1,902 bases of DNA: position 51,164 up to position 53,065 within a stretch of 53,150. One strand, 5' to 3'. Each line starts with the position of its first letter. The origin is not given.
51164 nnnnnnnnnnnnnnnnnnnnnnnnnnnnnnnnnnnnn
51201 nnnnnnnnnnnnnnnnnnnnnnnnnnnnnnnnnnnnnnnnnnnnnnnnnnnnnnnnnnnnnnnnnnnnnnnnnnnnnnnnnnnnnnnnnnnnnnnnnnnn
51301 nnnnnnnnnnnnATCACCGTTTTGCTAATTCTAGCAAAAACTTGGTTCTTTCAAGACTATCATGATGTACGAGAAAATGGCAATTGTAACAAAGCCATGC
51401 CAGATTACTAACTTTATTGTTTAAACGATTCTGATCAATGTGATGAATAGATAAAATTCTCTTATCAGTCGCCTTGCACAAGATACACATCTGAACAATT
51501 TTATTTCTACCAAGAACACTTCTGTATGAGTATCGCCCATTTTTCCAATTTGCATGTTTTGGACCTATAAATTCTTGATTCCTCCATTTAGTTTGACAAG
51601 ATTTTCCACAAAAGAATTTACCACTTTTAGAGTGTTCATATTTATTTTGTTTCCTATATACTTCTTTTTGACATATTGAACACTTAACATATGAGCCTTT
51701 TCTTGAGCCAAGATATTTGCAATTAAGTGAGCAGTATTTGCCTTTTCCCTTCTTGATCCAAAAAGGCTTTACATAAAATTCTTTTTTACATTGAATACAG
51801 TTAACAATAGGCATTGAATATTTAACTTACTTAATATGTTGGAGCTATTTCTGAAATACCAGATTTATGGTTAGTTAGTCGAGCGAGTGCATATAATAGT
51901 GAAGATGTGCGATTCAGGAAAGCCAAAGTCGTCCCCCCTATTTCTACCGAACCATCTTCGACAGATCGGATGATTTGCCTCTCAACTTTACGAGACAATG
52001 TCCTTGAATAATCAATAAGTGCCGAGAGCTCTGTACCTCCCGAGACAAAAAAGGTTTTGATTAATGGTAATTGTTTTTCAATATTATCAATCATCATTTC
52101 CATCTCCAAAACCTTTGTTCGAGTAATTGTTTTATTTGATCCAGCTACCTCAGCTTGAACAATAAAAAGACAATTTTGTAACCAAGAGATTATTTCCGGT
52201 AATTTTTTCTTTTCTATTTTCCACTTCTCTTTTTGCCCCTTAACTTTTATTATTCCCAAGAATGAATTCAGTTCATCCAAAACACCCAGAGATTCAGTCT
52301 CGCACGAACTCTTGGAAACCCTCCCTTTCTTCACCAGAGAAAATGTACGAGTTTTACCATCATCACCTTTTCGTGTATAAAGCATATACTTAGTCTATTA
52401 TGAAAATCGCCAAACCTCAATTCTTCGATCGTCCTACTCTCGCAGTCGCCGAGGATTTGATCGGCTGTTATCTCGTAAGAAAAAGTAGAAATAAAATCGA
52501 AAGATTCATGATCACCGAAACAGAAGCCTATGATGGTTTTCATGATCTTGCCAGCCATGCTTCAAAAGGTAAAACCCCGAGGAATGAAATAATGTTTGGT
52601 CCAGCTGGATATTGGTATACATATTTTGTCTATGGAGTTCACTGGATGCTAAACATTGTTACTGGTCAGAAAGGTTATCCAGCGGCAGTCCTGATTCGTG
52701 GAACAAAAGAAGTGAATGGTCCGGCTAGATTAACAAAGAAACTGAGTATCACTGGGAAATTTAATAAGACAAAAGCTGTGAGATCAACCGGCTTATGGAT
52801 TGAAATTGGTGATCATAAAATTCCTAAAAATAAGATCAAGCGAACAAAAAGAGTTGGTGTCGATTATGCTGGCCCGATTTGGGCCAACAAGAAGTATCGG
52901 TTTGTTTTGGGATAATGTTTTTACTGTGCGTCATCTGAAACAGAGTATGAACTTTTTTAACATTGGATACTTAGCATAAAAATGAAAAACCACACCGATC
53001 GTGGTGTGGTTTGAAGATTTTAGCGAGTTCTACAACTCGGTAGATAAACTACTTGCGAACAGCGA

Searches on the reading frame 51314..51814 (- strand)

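Call 53: search_protein_families(library=pfam, proteins=[window:51314-51814:-], max_evalue=0.01)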
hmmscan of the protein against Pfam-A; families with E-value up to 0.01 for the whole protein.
window:51314-51814:- (166 aa): 1 family
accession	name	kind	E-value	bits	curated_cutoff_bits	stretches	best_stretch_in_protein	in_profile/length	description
PF13392.12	HNH_3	-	0.00024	21.1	24.8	1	122-141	20-39/46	HNH endonuclease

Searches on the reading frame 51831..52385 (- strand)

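Call 53: search_protein_families(library=pfam, proteins=[window:51831-52385:-], max_evalue=0.01)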
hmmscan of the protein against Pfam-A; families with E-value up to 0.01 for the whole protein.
window:51831-52385:- (184 aa): 1 family
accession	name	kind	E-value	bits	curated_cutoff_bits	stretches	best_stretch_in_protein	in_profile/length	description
PF01923.23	Cob_adeno_trans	-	2e-36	126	24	1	2-170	1-170/171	Cobalamin adenosyltransferase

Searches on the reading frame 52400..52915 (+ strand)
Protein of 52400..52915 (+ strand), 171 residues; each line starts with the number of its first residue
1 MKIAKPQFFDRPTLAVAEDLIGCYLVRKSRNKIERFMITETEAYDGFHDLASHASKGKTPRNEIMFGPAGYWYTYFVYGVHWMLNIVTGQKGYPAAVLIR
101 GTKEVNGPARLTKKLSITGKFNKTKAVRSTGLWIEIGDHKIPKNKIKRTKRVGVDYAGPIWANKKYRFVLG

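Call 53: search_protein_families(library=pfam, proteins=[window:52400-52915:+], max_evalue=0.01)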
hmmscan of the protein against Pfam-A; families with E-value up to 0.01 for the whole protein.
window:52400-52915:+ (171 aa): 1 family
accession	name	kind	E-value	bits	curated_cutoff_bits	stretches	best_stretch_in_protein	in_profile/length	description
PF02245.21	Pur_DNA_glyco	-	2.5e-49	167.5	27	2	7-103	1-95/181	Methylpurine-DNA glycosylase (MPG)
